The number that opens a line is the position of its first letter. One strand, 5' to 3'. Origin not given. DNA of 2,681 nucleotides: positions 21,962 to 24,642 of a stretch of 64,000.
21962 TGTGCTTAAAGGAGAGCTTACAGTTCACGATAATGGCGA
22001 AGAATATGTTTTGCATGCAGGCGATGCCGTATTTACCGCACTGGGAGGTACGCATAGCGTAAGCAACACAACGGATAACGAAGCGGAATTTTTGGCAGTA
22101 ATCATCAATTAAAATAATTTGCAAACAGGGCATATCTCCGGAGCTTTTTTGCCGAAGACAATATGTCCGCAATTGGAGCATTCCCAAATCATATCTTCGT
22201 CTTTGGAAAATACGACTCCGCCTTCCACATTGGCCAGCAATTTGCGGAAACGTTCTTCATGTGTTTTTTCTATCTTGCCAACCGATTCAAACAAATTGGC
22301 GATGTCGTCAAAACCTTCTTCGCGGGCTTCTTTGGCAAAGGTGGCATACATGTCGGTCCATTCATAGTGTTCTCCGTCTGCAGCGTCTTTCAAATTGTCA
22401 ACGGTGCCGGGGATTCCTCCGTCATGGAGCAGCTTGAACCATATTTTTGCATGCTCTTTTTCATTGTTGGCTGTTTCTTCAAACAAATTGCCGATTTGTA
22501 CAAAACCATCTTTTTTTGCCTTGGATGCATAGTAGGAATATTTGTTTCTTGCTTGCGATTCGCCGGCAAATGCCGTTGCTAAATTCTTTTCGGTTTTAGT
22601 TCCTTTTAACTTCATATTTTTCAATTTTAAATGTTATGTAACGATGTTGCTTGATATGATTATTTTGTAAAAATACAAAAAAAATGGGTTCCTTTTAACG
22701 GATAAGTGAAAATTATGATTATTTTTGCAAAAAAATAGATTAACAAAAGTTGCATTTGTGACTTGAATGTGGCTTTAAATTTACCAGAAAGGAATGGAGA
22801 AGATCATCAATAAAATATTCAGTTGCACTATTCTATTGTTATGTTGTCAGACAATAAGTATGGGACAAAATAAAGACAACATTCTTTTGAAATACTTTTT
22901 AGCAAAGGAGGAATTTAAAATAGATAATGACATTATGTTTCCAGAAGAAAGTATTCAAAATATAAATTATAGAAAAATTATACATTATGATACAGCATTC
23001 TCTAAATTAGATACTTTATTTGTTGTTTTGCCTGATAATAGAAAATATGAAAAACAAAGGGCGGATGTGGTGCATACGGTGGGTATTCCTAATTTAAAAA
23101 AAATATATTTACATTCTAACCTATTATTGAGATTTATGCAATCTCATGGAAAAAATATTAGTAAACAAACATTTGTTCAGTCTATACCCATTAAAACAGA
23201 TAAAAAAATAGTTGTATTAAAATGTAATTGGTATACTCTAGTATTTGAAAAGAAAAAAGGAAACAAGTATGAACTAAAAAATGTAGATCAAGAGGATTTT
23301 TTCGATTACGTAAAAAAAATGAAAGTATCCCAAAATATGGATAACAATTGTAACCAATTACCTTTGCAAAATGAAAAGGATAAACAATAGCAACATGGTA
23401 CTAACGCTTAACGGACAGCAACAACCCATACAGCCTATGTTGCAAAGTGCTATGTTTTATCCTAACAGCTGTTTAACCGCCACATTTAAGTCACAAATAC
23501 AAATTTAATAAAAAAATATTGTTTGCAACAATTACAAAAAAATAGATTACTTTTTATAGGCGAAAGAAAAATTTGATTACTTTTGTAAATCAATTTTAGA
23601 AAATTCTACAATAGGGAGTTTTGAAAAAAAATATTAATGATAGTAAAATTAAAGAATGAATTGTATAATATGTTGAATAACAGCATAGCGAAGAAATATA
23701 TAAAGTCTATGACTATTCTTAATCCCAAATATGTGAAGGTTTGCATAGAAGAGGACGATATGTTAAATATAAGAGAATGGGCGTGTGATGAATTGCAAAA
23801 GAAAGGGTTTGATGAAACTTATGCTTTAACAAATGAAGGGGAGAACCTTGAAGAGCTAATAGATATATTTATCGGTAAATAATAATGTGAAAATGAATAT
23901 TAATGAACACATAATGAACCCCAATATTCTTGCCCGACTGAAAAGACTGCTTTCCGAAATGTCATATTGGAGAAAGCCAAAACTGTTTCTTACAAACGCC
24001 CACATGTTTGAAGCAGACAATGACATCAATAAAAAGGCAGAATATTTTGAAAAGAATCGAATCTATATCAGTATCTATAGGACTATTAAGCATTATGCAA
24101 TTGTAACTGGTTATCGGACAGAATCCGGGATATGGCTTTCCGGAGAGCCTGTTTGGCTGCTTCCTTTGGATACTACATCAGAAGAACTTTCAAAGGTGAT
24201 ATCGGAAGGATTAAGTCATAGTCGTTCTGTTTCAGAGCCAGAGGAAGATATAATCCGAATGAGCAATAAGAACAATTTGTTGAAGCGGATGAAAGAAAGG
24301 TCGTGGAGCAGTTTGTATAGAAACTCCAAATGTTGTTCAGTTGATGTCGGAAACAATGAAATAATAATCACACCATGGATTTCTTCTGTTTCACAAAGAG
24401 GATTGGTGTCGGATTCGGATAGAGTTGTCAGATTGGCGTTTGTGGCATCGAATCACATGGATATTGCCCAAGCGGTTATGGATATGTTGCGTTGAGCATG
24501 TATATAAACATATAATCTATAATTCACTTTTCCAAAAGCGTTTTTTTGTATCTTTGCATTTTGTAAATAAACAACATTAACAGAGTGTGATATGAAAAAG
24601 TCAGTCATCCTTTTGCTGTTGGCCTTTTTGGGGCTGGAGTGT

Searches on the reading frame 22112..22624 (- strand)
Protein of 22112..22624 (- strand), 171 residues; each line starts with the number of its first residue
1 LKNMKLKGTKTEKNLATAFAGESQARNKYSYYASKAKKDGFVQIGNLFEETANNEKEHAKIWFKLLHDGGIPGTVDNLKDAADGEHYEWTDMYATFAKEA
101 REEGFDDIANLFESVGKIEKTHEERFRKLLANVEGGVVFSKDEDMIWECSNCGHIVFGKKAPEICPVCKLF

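Call 78: search_protein_families(library=pfam, proteins=[window:22112-22624:-], max_evalue=0.001)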
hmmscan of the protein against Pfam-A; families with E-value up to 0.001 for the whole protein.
window:22112-22624:- (171 aa): 3 families
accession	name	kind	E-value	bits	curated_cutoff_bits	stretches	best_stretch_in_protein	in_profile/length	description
PF02915.23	Rubrerythrin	-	7.7e-29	101.3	22.8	1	13-130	1-137/137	Rubrerythrin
PF21349.2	RUBY_RBDX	-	7.5e-10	38.5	26.5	1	147-169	1-23/30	Rubrerythrin, rubredoxin-like domain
PF00210.30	Ferritin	-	3.6e-06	27.4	24.5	1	13-133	2-139/142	Ferritin-like domain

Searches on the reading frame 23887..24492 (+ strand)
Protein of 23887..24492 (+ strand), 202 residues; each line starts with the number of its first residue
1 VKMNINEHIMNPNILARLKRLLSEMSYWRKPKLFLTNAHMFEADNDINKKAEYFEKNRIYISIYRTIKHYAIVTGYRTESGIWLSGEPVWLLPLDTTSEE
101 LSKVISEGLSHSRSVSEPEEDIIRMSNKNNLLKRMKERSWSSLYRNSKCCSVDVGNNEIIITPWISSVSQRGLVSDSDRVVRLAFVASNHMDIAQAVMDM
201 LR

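Call 48: search_protein_families(library=pfam, proteins=[window:23887-24492:+], max_evalue=0.01)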
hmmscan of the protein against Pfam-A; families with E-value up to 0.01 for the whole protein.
window:23887-24492:+ (202 aa): 1 family
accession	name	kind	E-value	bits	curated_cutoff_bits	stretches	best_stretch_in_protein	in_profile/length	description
PF07262.16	CdiI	-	1e-08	35.7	25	1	63-165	5-115/155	CDI immunity protein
